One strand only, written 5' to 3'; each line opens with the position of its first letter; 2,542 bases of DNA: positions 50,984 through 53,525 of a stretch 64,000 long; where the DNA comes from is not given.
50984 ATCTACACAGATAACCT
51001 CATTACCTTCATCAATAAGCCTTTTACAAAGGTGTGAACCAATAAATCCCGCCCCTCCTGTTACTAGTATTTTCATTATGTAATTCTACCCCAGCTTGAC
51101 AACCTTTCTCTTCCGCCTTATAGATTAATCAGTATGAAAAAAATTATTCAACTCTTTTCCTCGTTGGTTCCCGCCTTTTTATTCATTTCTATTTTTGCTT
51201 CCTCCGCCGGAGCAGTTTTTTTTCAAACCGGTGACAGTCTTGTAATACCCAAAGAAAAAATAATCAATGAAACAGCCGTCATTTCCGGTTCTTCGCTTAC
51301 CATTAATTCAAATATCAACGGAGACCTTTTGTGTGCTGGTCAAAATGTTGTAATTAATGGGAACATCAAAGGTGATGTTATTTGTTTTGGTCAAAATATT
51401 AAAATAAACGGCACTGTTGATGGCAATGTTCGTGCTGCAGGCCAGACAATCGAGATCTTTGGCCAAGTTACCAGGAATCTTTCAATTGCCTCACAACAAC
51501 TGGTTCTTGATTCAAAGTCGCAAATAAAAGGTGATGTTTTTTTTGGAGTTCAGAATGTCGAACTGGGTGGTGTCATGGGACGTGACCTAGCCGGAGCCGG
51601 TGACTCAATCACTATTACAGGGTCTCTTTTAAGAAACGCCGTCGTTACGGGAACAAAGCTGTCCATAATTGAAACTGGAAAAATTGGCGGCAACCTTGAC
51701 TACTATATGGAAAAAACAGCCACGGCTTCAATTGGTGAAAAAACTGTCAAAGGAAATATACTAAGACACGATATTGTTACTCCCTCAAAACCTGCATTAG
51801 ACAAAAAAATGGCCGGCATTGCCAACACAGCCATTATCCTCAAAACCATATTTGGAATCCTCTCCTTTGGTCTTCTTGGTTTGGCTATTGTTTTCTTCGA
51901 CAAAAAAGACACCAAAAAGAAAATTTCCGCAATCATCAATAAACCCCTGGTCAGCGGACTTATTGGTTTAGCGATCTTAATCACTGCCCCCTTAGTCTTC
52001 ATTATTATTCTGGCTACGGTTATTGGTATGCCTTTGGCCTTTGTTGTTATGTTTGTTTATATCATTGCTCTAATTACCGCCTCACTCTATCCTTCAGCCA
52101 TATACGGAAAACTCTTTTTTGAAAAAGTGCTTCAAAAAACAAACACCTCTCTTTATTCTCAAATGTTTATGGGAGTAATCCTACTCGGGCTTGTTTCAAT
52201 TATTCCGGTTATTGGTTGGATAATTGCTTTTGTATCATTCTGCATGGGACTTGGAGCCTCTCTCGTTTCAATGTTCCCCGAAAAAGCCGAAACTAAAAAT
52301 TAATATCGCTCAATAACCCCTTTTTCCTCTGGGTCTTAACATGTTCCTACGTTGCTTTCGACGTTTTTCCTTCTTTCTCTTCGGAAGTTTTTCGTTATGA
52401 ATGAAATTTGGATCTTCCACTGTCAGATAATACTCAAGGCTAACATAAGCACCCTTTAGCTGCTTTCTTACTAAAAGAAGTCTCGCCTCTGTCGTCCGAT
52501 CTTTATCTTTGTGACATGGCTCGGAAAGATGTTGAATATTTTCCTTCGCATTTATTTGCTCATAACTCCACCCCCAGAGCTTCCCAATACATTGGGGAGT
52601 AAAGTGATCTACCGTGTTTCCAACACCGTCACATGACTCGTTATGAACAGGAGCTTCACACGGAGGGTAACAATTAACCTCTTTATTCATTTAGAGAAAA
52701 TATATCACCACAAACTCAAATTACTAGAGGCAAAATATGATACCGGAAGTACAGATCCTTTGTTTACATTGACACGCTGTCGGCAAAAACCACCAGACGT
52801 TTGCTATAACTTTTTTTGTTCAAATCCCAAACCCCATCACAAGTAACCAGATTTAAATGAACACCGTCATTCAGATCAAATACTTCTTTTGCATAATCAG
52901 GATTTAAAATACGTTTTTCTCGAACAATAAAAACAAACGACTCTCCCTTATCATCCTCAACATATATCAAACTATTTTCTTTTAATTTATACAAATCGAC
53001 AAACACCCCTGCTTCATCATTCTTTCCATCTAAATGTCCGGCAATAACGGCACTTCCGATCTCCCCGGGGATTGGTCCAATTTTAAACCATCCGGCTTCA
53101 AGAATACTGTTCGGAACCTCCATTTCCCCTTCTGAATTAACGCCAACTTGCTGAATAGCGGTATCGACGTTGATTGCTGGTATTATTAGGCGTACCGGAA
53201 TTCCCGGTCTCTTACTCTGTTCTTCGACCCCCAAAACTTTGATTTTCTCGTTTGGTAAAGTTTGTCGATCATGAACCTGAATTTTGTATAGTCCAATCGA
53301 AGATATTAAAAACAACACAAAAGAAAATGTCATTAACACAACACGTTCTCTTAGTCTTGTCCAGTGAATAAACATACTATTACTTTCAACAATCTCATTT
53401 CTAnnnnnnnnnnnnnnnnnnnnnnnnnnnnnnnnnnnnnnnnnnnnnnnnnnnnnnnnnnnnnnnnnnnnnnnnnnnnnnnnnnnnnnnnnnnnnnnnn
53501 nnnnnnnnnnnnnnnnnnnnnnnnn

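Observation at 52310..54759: Sortase plus a DUF3494-FN3 surface protein with a non-canonical LPNAG sorting signal, followed by an HNH endonuclease and bounded by tRNA-Pro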

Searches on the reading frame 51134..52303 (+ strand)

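Call 4: search_protein_families(library=pfam, proteins=[window:51134-52303:+], max_evalue=0.1)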
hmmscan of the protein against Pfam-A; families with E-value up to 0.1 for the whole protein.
window:51134-52303:+ (389 aa): 1 family
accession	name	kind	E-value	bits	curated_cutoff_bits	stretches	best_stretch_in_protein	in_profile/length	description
PF04519.19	Bactofilin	-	1.7e-08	35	27.9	1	58-148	6-93/98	Polymer-forming cytoskeletal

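Call 5: search_protein_families(library=ncbifam, proteins=[window:51134-52303:+], max_evalue=0.1)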
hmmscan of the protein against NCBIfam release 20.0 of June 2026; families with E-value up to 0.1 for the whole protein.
window:51134-52303:+ (389 aa): 2 families
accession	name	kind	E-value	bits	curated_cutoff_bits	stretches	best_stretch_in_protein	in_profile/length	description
NF001817.0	PRK00556.1-1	equivalog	0.023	14.4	273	1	42-98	114-169/187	septum site-determining protein MinC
NF053698.1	bfe1_fam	equivalog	0.074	12.5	315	0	336-369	261-293/313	Bfe1 family T6SS effector protein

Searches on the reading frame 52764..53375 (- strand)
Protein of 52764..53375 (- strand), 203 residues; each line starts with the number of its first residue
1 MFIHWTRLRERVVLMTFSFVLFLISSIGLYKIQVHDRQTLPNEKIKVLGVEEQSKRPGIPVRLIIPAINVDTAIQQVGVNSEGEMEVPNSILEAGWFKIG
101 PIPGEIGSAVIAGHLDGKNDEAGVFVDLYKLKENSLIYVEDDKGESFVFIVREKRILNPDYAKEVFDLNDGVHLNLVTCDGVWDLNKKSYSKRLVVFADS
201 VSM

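Call 4: search_protein_families(library=pfam, proteins=[window:52764-53375:-], max_evalue=0.1)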
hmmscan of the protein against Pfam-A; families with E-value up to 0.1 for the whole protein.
window:52764-53375:- (203 aa): 1 family
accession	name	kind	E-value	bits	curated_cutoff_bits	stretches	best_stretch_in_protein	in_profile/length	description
PF04203.18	Sortase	-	1e-21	77.4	26.6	1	64-200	2-124/125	Sortase domain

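Call 5: search_protein_families(library=ncbifam, proteins=[window:52764-53375:-], max_evalue=0.1)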
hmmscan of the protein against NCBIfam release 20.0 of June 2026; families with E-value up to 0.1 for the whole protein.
window:52764-53375:- (203 aa): 7 families
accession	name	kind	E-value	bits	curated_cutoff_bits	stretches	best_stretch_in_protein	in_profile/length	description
NF033748.1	class_F_sortase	subfamily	5.8e-32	110.5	166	1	57-199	8-153/155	class F sortase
TIGR03784.1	marine_sortase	equivalog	1.5e-05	24.7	158.25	1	94-196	78-172/174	class GN sortase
TIGR01076.1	sortase_fam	subfamily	1.9e-05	24.5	39.35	1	99-196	34-123/136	sortase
NF033745.1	class_C_sortase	subfamily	7e-05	22.7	160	1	62-182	95-207/220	class C sortase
NF033747.1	class_E_sortase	subfamily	0.00011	22.2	160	1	62-200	73-205/211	class E sortase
NF033746.1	class_D_sortase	subfamily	0.0021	17.9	165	1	95-179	38-114/135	class D sortase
NF058671.1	sortase_SrtD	exception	0.0023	17.6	140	1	94-179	91-168/187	class D sortase, LPxTATN-specific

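Call 65: find_related_loci(query=A4, collection=metagenome_contigs, flank=3500)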
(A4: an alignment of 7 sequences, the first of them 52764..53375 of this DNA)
Query A4 (203 aa) in metagenome_contigs; peptide patterns used: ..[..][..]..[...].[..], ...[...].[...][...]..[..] (x = any residue, [..] = any of these).
600 stretches matched a pattern (row limit reached: there are more); 549 encode a relative of the query (tblastn E <= 1e-3); the best 80 are kept; 80 distinct loci.
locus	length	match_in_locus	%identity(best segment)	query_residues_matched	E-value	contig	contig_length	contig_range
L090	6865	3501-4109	86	1-203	2e-117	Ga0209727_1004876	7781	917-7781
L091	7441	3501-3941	67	53-199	2e-65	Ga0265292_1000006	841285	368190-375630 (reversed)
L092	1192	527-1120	51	1-200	5e-68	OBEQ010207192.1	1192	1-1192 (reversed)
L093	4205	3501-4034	55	14-203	8e-64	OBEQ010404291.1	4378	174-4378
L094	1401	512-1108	53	1-201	4e-67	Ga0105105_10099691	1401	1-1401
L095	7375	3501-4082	54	5-199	8e-64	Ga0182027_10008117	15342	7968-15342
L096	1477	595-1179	51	1-199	6e-66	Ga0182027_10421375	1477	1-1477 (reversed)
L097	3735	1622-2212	52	1-203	4e-63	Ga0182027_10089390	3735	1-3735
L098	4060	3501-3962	64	49-198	4e-63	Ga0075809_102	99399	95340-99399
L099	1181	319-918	53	6-201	4e-67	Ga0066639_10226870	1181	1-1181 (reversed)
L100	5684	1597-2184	50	11-201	1e-62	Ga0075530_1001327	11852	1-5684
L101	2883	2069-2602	53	11-199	1e-62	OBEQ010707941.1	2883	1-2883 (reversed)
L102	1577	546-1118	51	30-201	1e-64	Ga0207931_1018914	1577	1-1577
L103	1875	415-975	54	1-199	2e-63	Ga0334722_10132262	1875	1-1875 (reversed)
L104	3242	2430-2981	52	9-199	3e-61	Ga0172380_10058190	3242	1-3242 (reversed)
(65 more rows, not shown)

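Call 74: search_solved_structures(query=A4, max_evalue=0.01, show_alignments=1)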
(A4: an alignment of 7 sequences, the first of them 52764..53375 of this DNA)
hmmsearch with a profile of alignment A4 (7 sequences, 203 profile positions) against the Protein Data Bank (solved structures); distinct sequences matched with E-value up to 0.01: 28.
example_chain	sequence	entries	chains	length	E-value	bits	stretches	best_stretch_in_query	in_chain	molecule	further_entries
4d70_A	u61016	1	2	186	3e-09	40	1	29-180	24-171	SORTASE FAMILY PROTEIN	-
8t28_A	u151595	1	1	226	3.5e-07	33.2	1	54-180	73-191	Class C sortase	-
2xwg_A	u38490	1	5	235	5.2e-05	26.1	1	102-180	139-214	SORTASE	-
2w1j_A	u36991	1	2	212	5.3e-05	26.1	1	101-179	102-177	PUTATIVE SORTASE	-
24rr_A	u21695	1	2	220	6.4e-05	25.8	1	102-180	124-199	Ebp pilus assembly class C sortase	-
4g1j_A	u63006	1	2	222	7.7e-05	25.6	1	101-180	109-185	Sortase family protein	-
3rbi_A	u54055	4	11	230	8.3e-05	25.5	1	101-180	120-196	Sortase family protein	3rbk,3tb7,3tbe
3o0p_A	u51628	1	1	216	9.4e-05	25.3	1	101-180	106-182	Sortase family protein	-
7d6p_A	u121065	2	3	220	0.00017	24.4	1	58-179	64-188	Sortase family protein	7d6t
6ixz_A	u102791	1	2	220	0.00019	24.3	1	99-179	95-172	Sortase family protein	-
4g1h_A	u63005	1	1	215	0.00022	24.1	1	110-180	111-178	Sortase family protein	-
5hu4_A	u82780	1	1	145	0.00041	23.2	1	108-181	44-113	Cysteine protease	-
9iv0_A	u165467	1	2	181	0.00042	23.2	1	101-198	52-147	Peptidase C60, sortase A and B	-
9m5i_B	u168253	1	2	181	0.00042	23.1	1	101-198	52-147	Peptidase C60, sortase A and B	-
9iok_A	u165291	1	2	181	0.00046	23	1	101-198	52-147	Peptidase C60, sortase A and B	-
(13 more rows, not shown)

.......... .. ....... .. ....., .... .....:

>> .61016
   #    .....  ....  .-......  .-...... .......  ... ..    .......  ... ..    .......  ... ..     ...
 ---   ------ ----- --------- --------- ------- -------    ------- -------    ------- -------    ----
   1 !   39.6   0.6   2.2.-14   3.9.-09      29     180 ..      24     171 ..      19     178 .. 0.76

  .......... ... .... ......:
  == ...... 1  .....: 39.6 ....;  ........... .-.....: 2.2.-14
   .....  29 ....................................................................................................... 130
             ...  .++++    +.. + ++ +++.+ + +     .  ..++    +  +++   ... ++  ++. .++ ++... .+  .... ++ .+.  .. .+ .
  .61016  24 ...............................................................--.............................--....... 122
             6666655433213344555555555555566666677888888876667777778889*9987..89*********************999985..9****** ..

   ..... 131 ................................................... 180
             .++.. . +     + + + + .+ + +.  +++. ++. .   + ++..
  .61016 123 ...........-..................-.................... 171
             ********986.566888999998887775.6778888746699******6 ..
